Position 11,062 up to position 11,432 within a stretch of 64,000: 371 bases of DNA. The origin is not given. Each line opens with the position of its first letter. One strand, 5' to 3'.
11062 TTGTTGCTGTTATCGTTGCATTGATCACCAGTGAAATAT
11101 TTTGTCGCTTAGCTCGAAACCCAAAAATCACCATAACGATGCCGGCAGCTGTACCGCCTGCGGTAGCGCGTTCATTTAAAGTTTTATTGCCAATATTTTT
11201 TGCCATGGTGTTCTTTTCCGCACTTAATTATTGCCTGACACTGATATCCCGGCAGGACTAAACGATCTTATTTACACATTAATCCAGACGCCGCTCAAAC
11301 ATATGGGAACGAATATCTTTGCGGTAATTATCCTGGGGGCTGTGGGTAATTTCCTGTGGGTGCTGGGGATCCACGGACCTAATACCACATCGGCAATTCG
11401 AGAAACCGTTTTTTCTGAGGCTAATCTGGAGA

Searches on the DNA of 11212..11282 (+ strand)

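Call 35: search_dna_similar(query=window:11212-11282:+, collection=ecoli_genomes, mode=near, max_rows=30, rows=spread)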
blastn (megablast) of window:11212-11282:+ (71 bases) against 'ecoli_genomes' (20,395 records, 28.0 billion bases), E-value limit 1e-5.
Records with a match: 2504; places in all: 2506; records where one place covers at least 80% of the query: 2503.
Genomes with a match: 2502 of 5426; with a place that covers at least 80% of the query: 2501. Places per genome that has any: lowest 1, median 1, highest 3. On chromosomes: 2501 places; on plasmids: 5.
Best place of each record, by identity: >=99% 1; 95-99% 1866; 90-95% 637.
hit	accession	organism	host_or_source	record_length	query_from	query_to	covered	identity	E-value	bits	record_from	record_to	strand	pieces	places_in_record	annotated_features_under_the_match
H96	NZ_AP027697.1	Escherichia coli strain PSS-12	Homo sapiens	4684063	1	71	100%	100.0%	2e-28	132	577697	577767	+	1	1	PTS sugar transporter subunit IIC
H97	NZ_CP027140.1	Escherichia coli strain AR_0369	missing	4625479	1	71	100%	98.6%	9e-27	126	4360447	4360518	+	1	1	PTS sugar transporter subunit IIC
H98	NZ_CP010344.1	Escherichia coli ECC-1470 strain ECC-1470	Bos taurus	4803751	1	71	100%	98.6%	9e-27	126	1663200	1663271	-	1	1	PTS sugar transporter subunit IIC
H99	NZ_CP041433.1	Escherichia coli strain STEC313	Raw beef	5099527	1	71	100%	98.6%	9e-27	126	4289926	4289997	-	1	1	PTS sugar transporter subunit IIC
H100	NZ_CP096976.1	Escherichia coli strain 17-07187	Homo sapiens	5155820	1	71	100%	98.6%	9e-27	126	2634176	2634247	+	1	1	PTS sugar transporter subunit IIC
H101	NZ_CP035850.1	Escherichia coli strain TW10590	Homo sapiens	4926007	1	71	100%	98.6%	9e-27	126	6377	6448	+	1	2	PTS sugar transporter subunit IIC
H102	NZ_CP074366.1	Escherichia coli strain ZYB62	bovine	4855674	1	71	100%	98.6%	9e-27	126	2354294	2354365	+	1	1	PTS sugar transporter subunit IIC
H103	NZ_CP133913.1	Escherichia coli strain M23917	Homo sapiens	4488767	1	71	100%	98.6%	9e-27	126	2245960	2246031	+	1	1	PTS sugar transporter subunit IIC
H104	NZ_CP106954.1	Escherichia coli strain T43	Homo sapiens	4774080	1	71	100%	98.6%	9e-27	126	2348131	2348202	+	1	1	PTS sugar transporter subunit IIC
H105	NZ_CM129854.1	Escherichia coli strain SW071618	wastewater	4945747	1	71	100%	98.6%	9e-27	126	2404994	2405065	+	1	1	PTS sugar transporter subunit IIC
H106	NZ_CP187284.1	Escherichia coli strain 639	Homo sapiens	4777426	1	71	100%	98.6%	9e-27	126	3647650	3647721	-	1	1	PTS sugar transporter subunit IIC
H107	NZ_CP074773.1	Escherichia coli strain 97_3250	Homo sapiens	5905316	1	71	100%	98.6%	9e-27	126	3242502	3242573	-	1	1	PTS sugar transporter subunit IIC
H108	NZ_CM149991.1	Escherichia coli strain EC_T6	spoiled ready-to-eat salad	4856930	1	71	100%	98.6%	9e-27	126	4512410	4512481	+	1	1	PTS sugar transporter subunit IIC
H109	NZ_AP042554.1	Escherichia coli strain OkiPb01692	bovine feces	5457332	1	71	100%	98.6%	9e-27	126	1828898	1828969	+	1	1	PTS sugar transporter subunit IIC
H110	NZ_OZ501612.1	Escherichia coli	Homo sapiens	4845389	1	71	100%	98.6%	9e-27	126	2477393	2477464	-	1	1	PTS sugar transporter subunit IIC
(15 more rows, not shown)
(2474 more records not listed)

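Call 76: get_annotated_region(hit=H96, flank=4500)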
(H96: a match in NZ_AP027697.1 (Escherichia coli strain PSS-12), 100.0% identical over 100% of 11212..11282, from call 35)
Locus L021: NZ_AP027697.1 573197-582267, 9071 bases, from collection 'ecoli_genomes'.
description: Escherichia coli strain PSS-12 chromosome, complete genome
organism: Escherichia coli strain PSS-12 (NCBI taxid 562)
replicon: chromosome; assembly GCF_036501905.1
host: Homo sapiens; source: feces; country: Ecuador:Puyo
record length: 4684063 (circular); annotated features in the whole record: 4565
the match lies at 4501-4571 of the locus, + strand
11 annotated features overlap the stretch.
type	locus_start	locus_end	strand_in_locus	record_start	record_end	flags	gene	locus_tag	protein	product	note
CDS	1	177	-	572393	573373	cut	-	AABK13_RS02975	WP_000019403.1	IS5-like element IS5 family transposase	-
CDS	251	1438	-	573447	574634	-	ydeE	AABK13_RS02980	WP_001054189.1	efflux MFS transporter YdeE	-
CDS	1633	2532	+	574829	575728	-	eamA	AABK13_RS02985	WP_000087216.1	O-acetylserine/cysteine exporter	-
CDS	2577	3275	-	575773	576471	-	-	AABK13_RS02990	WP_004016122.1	GntR family transcriptional regulator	-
CDS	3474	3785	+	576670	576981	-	-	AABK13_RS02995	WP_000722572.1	PTS sugar transporter subunit IIB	-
CDS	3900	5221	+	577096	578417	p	-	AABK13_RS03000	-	PTS sugar transporter subunit IIC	frameshifted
CDS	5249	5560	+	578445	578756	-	-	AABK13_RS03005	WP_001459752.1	PTS lactose/cellobiose transporter subunit IIA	-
CDS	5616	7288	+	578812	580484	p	-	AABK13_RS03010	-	carbohydrate porin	frameshifted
CDS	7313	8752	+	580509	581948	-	-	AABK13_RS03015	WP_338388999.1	6-phospho-beta-glucosidase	-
CDS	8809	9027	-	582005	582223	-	marB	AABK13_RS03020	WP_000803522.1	multiple antibiotic resistance protein MarB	-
CDS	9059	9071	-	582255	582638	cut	marA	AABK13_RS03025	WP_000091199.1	MDR efflux pump AcrAB transcriptional activator MarA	-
